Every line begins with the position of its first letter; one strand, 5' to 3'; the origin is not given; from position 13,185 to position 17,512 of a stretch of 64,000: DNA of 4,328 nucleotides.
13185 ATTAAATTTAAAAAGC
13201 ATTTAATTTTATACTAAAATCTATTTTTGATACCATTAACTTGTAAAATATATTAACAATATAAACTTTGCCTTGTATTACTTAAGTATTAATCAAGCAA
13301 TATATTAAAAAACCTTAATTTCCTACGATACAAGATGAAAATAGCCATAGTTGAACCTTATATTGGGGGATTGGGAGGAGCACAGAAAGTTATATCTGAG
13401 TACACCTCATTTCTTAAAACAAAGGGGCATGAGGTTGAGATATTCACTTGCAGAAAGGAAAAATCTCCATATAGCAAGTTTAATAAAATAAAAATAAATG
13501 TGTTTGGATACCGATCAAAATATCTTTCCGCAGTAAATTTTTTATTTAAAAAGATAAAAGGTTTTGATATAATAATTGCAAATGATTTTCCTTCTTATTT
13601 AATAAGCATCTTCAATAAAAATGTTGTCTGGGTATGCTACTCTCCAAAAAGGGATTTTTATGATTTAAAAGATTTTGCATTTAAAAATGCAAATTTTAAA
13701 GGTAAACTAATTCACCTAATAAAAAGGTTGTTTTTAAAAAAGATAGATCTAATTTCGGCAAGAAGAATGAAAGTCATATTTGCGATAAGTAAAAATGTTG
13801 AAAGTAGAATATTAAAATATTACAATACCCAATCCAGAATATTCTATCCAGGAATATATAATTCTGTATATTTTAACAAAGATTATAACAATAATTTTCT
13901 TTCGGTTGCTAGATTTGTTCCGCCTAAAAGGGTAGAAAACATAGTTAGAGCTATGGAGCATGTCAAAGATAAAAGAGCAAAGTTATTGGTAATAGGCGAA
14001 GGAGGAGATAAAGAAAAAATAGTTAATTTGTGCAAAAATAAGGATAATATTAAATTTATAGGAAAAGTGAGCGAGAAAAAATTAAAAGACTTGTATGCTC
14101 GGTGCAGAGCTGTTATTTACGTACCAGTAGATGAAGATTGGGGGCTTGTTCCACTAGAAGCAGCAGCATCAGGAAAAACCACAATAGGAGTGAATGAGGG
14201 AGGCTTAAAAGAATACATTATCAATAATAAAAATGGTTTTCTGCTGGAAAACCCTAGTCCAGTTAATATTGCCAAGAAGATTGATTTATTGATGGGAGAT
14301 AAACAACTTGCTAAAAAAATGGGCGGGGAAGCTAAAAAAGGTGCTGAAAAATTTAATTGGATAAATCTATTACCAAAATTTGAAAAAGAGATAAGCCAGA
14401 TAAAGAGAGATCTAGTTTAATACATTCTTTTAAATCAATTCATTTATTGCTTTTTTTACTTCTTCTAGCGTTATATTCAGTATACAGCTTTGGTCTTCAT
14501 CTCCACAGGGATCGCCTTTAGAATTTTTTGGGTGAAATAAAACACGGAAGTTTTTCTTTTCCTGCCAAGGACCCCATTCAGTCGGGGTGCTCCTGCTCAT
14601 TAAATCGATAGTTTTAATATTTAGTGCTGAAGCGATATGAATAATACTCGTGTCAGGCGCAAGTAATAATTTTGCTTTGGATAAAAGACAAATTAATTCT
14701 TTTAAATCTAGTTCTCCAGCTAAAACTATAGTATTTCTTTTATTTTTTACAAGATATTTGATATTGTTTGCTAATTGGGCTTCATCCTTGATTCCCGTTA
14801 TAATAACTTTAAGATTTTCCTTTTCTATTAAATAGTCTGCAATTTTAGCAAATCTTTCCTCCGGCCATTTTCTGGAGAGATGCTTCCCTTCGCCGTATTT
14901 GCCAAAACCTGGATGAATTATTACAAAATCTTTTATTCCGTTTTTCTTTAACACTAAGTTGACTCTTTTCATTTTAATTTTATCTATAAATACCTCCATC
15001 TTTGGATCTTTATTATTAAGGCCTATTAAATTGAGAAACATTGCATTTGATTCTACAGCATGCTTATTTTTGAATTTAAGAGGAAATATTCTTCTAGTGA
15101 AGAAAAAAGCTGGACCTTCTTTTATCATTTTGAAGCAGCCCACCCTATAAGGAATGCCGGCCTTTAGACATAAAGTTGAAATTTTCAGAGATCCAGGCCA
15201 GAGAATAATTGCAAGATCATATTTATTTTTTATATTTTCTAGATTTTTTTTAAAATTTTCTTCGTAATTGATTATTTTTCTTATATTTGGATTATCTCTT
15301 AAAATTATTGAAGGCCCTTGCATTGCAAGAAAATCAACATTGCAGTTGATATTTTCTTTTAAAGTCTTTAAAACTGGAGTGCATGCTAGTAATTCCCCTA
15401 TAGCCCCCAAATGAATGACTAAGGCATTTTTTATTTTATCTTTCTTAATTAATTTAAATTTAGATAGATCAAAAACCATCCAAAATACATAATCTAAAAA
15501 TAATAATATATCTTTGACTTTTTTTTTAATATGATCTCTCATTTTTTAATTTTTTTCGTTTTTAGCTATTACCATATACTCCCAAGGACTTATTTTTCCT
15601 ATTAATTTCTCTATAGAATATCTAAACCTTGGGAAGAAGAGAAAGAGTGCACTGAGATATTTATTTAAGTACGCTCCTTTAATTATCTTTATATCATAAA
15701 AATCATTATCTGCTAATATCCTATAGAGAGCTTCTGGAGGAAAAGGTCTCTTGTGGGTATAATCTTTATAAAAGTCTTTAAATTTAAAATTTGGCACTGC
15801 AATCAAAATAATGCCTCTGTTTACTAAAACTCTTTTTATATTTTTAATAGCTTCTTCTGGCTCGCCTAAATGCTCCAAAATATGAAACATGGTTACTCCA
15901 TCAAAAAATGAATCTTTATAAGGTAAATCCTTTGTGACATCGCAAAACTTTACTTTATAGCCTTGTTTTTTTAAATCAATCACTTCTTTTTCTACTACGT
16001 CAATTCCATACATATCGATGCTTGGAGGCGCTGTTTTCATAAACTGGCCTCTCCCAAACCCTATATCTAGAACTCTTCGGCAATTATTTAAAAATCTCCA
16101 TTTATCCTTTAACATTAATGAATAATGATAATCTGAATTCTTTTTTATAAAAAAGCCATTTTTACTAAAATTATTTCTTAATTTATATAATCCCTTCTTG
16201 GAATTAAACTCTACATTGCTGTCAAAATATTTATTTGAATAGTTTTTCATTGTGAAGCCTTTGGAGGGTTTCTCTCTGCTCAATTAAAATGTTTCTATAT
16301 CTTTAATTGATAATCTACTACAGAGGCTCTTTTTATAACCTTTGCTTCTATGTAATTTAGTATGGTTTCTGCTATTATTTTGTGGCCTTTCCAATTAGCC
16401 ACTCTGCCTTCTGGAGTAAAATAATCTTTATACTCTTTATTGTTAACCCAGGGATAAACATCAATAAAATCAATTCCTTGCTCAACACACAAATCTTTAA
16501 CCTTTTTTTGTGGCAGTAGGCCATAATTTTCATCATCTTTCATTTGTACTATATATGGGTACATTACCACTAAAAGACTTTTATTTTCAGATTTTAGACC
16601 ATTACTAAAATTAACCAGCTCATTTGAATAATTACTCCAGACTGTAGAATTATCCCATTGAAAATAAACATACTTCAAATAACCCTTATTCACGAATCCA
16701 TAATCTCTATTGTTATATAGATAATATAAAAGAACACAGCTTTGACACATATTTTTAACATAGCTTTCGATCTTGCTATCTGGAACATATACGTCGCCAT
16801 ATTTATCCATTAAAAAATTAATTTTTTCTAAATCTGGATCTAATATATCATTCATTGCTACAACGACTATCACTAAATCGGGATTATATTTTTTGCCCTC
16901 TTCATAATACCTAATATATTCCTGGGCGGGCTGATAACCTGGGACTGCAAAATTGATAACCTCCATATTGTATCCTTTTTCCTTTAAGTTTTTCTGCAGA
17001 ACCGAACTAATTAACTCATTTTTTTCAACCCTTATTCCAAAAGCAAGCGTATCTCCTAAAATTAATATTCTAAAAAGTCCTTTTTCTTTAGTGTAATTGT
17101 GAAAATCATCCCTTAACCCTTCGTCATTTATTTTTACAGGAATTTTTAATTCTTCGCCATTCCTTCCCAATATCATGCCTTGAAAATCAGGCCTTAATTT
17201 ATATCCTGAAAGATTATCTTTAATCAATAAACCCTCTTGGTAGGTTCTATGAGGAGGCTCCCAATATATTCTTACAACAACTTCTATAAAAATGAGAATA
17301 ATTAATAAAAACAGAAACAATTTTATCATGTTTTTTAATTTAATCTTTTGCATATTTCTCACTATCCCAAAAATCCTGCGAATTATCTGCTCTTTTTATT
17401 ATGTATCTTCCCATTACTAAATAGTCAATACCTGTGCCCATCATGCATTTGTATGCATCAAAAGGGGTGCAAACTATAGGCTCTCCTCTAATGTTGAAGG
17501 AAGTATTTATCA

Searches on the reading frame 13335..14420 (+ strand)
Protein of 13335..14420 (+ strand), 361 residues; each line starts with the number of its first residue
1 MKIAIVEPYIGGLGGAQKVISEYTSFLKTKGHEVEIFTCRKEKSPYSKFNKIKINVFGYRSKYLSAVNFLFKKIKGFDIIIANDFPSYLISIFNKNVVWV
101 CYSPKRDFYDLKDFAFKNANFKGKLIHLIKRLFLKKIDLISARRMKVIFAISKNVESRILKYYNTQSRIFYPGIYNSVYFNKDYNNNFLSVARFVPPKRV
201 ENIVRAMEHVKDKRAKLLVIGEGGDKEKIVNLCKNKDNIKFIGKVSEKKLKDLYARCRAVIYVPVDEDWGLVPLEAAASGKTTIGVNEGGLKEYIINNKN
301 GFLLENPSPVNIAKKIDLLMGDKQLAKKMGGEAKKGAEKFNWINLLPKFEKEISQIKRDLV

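Call 38: search_protein_families(library=pfam, proteins=[window:13335-14420:+], max_evalue=0.001)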
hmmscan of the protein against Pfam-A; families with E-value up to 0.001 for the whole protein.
window:13335-14420:+ (361 aa): 4 families
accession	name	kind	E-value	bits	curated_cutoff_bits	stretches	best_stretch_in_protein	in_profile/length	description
PF00534.26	Glycos_transf_1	-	9.8e-33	113.5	26.4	1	185-335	15-171/172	Glycosyl transferases group 1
PF13692.12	Glyco_trans_1_4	-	3.3e-21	76.5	27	1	187-322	3-142/142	Glycosyl transferases group 1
PF13439.12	Glyco_transf_4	-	7.9e-10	39.5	28.5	1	14-174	2-166/170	Glycosyltransferase Family 4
PF13524.12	Glyco_trans_1_2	-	0.00025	21.4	25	1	204-334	6-126/144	Glycosyl transferase-like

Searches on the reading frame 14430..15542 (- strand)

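Call 30: search_protein_families(library=pfam, proteins=[window:14430-15542:-], max_evalue=0.001)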
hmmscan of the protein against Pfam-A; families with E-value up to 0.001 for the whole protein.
window:14430-15542:- (370 aa): 1 family
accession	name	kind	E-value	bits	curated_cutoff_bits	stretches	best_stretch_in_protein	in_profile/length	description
PF01075.23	Glyco_transf_9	-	2.6e-27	96.2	22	1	104-333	8-227/247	Glycosyltransferase family 9 (heptosyltransferase)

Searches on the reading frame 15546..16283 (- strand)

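Call 30: search_protein_families(library=pfam, proteins=[window:15546-16283:-], max_evalue=0.001)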
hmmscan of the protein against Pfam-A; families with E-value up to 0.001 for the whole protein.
window:15546-16283:- (245 aa): 7 families
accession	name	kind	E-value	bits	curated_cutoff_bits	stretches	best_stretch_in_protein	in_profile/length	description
PF08241.18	Methyltransf_11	-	1.2e-14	55.2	21.2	1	72-161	1-95/95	Methyltransferase domain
PF13489.12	Methyltransf_23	-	2.6e-11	44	27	1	66-197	21-161/164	Methyltransferase domain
PF13847.12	Methyltransf_31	-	1.2e-09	38.5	27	1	70-177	6-114/145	Methyltransferase domain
PF13649.12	Methyltransf_25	-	4.5e-09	37.3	27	1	71-157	1-97/97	Methyltransferase domain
PF07021.18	MetW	-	1.4e-08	35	21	1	64-168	10-114/193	Methionine biosynthesis protein MetW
PF08242.18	Methyltransf_12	-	6e-07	30.6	30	1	72-159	1-98/98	Methyltransferase domain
PF05219.18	DREV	-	2.5e-05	24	26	1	46-163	72-188/265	DREV methyltransferase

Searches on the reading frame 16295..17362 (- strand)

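Call 30: search_protein_families(library=pfam, proteins=[window:16295-17362:-], max_evalue=0.001)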
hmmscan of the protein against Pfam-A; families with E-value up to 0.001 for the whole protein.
window:16295-17362:- (355 aa): 2 families
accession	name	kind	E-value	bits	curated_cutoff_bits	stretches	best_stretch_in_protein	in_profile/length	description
PF13472.12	Lipase_GDSL_2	-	7.3e-08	33.5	32.9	1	102-176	2-78/178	GDSL-like Lipase/Acylhydrolase family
PF00657.28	Lipase_GDSL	-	9e-05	23.1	23.6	1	100-257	2-153/208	GDSL-like Lipase/Acylhydrolase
